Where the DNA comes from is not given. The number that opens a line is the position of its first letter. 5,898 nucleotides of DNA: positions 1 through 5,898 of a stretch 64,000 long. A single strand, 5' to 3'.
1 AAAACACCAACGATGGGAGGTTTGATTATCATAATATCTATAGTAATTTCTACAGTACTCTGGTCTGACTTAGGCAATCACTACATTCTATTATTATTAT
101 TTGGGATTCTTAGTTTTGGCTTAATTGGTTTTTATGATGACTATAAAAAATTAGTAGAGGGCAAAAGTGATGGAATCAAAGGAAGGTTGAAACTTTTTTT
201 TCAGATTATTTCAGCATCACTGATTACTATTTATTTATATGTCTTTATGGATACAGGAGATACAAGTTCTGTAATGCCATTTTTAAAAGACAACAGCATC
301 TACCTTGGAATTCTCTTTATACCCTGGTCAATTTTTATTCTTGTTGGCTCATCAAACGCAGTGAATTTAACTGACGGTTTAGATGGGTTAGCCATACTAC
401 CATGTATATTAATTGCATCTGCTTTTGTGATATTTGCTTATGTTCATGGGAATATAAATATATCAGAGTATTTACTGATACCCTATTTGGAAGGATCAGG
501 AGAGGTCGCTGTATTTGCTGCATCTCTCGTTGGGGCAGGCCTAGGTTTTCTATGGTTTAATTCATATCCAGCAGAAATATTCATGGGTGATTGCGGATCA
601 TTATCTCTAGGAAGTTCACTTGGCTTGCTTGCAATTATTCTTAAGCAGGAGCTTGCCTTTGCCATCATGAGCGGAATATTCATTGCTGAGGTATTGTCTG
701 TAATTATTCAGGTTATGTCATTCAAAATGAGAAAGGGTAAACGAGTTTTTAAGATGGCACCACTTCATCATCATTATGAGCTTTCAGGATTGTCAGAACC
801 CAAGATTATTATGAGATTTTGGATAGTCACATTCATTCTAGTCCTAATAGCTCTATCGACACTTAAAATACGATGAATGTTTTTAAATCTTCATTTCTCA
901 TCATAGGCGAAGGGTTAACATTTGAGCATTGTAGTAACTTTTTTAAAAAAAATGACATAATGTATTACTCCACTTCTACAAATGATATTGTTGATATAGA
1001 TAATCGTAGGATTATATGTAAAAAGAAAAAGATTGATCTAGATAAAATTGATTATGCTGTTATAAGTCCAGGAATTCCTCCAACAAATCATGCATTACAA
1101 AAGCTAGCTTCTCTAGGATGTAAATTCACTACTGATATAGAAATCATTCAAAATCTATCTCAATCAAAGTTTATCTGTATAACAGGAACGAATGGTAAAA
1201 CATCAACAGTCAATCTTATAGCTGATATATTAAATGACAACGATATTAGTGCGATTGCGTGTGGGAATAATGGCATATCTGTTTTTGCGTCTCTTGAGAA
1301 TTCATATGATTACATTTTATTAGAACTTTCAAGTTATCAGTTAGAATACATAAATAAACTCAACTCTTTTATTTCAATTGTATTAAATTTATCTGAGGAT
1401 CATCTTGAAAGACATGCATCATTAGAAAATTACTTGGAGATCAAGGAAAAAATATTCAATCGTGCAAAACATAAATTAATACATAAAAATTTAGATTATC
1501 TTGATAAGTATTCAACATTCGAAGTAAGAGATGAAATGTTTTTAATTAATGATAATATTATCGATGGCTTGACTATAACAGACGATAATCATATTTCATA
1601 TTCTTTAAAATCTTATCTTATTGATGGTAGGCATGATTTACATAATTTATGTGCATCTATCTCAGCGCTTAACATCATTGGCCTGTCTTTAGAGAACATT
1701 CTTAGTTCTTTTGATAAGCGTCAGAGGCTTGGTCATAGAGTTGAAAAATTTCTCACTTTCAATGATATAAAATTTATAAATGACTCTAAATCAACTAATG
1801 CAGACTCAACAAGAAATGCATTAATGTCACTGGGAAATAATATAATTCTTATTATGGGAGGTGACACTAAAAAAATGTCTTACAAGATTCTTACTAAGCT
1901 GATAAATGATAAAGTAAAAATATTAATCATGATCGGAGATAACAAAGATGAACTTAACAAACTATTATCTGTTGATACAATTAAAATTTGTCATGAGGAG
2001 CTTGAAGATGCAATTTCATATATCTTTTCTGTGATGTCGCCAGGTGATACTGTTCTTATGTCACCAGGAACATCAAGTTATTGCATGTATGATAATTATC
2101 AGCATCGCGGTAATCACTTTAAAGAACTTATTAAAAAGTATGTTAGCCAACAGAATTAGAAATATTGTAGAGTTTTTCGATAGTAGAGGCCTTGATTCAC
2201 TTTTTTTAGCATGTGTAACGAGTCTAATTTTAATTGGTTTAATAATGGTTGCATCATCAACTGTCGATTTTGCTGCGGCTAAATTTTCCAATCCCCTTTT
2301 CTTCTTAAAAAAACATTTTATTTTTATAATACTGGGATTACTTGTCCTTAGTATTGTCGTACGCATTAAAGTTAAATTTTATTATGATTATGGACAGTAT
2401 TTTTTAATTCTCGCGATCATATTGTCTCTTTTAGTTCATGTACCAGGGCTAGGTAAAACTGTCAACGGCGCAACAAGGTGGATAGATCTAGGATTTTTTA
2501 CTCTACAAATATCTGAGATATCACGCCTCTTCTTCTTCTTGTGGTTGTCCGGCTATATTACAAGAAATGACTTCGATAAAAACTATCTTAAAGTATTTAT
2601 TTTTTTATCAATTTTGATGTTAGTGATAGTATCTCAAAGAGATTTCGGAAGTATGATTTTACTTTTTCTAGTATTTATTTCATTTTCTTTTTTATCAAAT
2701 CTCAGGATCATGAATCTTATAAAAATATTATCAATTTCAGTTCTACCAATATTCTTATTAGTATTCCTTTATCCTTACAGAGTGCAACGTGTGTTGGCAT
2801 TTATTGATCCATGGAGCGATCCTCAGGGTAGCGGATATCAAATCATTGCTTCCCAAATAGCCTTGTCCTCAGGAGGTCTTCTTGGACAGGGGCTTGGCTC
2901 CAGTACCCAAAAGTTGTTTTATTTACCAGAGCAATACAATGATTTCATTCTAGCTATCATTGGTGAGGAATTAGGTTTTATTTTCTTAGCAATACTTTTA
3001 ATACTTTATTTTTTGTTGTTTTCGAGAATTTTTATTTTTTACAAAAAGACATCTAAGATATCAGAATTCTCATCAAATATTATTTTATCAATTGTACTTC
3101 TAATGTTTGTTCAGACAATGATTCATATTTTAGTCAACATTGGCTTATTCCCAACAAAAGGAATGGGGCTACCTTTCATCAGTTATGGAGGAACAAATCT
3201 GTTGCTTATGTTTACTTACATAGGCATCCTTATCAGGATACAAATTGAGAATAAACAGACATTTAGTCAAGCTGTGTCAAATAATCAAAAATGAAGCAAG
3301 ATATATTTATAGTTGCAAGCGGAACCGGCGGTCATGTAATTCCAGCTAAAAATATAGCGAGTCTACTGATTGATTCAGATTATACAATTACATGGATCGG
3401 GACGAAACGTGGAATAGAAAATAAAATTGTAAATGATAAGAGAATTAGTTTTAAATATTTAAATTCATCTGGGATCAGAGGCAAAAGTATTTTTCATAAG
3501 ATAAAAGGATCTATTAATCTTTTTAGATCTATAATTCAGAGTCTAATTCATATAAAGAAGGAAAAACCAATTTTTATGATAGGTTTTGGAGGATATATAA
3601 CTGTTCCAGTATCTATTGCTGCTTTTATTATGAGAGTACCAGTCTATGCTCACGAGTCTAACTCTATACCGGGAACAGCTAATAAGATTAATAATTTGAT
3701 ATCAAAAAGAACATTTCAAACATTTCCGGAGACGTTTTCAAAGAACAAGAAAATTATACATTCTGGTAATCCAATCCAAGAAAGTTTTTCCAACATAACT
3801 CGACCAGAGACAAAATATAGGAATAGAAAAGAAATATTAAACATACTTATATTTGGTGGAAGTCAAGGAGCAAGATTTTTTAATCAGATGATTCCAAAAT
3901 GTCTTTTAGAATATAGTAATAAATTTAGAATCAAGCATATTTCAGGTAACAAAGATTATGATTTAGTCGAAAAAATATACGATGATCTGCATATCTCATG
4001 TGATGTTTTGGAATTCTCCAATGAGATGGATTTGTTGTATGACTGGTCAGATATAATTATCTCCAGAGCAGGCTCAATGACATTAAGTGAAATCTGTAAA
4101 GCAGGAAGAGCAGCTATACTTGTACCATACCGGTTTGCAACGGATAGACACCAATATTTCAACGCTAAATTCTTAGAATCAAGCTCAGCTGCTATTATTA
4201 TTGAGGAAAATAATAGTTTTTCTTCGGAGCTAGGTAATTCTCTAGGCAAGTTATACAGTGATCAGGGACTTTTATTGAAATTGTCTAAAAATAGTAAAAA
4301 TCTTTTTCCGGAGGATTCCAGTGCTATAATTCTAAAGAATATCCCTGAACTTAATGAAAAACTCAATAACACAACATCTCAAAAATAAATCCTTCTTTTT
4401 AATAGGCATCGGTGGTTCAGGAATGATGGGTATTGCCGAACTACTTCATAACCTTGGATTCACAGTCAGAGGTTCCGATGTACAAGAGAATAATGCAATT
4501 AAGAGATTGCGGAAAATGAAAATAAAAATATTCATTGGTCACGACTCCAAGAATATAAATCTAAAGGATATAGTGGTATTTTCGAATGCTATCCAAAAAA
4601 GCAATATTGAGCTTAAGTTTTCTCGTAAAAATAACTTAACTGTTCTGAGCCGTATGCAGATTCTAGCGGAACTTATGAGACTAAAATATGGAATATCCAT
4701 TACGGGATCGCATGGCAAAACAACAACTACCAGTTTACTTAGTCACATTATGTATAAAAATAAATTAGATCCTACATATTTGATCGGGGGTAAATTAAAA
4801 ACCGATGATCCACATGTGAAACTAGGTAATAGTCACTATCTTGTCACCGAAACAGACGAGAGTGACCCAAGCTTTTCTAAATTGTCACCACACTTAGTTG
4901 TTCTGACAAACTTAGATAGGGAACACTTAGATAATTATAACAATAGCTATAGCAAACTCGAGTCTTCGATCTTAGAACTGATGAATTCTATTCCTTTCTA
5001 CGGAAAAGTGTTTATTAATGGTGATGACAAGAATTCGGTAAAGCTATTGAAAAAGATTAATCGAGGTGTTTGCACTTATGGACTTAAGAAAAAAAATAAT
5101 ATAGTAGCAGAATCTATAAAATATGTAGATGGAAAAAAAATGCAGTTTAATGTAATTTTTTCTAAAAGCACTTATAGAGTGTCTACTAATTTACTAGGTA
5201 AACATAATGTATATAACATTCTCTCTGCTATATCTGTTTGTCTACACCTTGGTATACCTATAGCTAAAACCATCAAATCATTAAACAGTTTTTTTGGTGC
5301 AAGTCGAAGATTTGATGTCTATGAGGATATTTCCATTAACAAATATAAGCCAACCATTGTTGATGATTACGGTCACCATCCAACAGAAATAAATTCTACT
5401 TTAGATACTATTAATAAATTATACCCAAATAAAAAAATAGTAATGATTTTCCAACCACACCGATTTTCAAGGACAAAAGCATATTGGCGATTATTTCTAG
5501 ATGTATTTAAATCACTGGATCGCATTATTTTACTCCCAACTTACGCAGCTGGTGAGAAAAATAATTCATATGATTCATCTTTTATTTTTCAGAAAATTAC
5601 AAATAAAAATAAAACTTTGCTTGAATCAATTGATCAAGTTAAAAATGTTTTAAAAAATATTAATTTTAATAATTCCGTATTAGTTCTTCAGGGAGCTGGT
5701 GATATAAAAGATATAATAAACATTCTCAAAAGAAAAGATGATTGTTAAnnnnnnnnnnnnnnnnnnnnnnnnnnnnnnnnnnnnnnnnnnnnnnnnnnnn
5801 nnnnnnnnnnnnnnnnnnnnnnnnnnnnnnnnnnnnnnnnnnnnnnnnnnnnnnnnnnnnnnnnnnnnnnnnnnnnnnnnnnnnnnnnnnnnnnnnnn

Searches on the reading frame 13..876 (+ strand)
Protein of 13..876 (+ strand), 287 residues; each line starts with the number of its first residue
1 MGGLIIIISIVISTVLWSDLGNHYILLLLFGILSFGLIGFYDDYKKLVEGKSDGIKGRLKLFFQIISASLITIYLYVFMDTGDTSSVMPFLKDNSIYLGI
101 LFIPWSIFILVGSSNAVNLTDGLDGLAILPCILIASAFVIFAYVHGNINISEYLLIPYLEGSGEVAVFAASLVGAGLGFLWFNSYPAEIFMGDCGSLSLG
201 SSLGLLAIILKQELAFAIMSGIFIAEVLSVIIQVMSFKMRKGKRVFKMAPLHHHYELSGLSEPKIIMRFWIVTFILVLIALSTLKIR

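Call 86: search_protein_families(library=pfam, proteins=[window:13-876:+], max_evalue=0.001)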
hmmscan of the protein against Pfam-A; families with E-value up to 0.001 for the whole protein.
window:13-876:+ (287 aa): 1 family
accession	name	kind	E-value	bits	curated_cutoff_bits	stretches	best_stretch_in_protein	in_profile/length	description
PF00953.26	Glycos_transf_4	-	2.1e-34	119.2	27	1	26-210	2-159/160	Glycosyl transferase family 4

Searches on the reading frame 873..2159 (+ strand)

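Call 86: search_protein_families(library=pfam, proteins=[window:873-2159:+], max_evalue=0.001)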
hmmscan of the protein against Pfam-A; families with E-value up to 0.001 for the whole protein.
window:873-2159:+ (428 aa): 2 families
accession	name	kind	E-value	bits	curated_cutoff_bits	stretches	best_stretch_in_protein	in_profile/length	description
PF08245.18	Mur_ligase_M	-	6e-19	69.2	24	1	103-201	1-116/200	Mur ligase middle domain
PF02875.26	Mur_ligase_C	-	1.9e-09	38.9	28.4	1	288-398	1-125/127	Mur ligase, glutamate ligase domain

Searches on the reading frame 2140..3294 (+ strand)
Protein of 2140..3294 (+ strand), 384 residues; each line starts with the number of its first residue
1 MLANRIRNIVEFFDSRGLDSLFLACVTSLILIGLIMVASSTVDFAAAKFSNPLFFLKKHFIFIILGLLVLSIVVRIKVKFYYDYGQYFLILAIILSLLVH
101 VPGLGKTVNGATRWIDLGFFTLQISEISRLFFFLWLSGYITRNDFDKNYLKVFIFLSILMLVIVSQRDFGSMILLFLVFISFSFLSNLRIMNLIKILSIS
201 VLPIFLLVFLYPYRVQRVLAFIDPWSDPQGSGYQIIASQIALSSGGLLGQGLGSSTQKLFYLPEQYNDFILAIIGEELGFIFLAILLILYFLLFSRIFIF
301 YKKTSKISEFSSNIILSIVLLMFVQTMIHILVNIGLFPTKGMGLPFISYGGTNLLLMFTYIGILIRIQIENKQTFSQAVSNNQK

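Call 86: search_protein_families(library=pfam, proteins=[window:2140-3294:+], max_evalue=0.001)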
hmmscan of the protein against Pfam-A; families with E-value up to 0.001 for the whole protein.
window:2140-3294:+ (384 aa): 1 family
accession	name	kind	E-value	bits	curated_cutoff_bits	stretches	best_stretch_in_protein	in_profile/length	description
PF01098.24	FTSW_RODA_SPOVE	-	9.1e-89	298.4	26.4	1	21-372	3-355/356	Cell cycle protein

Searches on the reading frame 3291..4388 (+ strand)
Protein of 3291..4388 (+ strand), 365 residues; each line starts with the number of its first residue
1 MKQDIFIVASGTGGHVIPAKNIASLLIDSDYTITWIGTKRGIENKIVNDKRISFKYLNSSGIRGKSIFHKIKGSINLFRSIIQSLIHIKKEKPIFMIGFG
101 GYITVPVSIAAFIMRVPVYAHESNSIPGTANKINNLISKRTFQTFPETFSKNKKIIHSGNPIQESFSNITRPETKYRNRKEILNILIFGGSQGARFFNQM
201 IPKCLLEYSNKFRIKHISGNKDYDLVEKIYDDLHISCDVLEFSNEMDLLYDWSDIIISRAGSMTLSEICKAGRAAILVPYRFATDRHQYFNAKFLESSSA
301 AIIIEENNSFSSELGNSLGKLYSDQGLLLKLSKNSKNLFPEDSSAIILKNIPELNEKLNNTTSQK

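Call 86: search_protein_families(library=pfam, proteins=[window:3291-4388:+], max_evalue=0.001)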
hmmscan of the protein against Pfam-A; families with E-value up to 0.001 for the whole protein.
window:3291-4388:+ (365 aa): 2 families
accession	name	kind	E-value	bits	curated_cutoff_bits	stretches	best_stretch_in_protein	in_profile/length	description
PF04101.22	Glyco_tran_28_C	-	9.9e-34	117.2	22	1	185-335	2-154/166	Glycosyltransferase family 28 C-terminal domain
PF03033.26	Glyco_transf_28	-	4.4e-32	111.5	26.2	1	5-141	1-137/139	Glycosyltransferase family 28 N-terminal domain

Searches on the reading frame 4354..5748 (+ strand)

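Call 86: search_protein_families(library=pfam, proteins=[window:4354-5748:+], max_evalue=0.001)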
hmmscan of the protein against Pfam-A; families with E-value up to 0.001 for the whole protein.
window:4354-5748:+ (464 aa): 3 families
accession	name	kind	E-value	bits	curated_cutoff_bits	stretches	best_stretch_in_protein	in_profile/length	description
PF08245.18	Mur_ligase_M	-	1.9e-26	93.7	24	1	116-295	1-199/200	Mur ligase middle domain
PF01225.30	Mur_ligase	-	9.2e-23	80.9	21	1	17-112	5-95/95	Mur ligase family, catalytic domain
PF02875.26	Mur_ligase_C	-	3.5e-12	47.7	28.4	1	319-444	2-122/127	Mur ligase, glutamate ligase domain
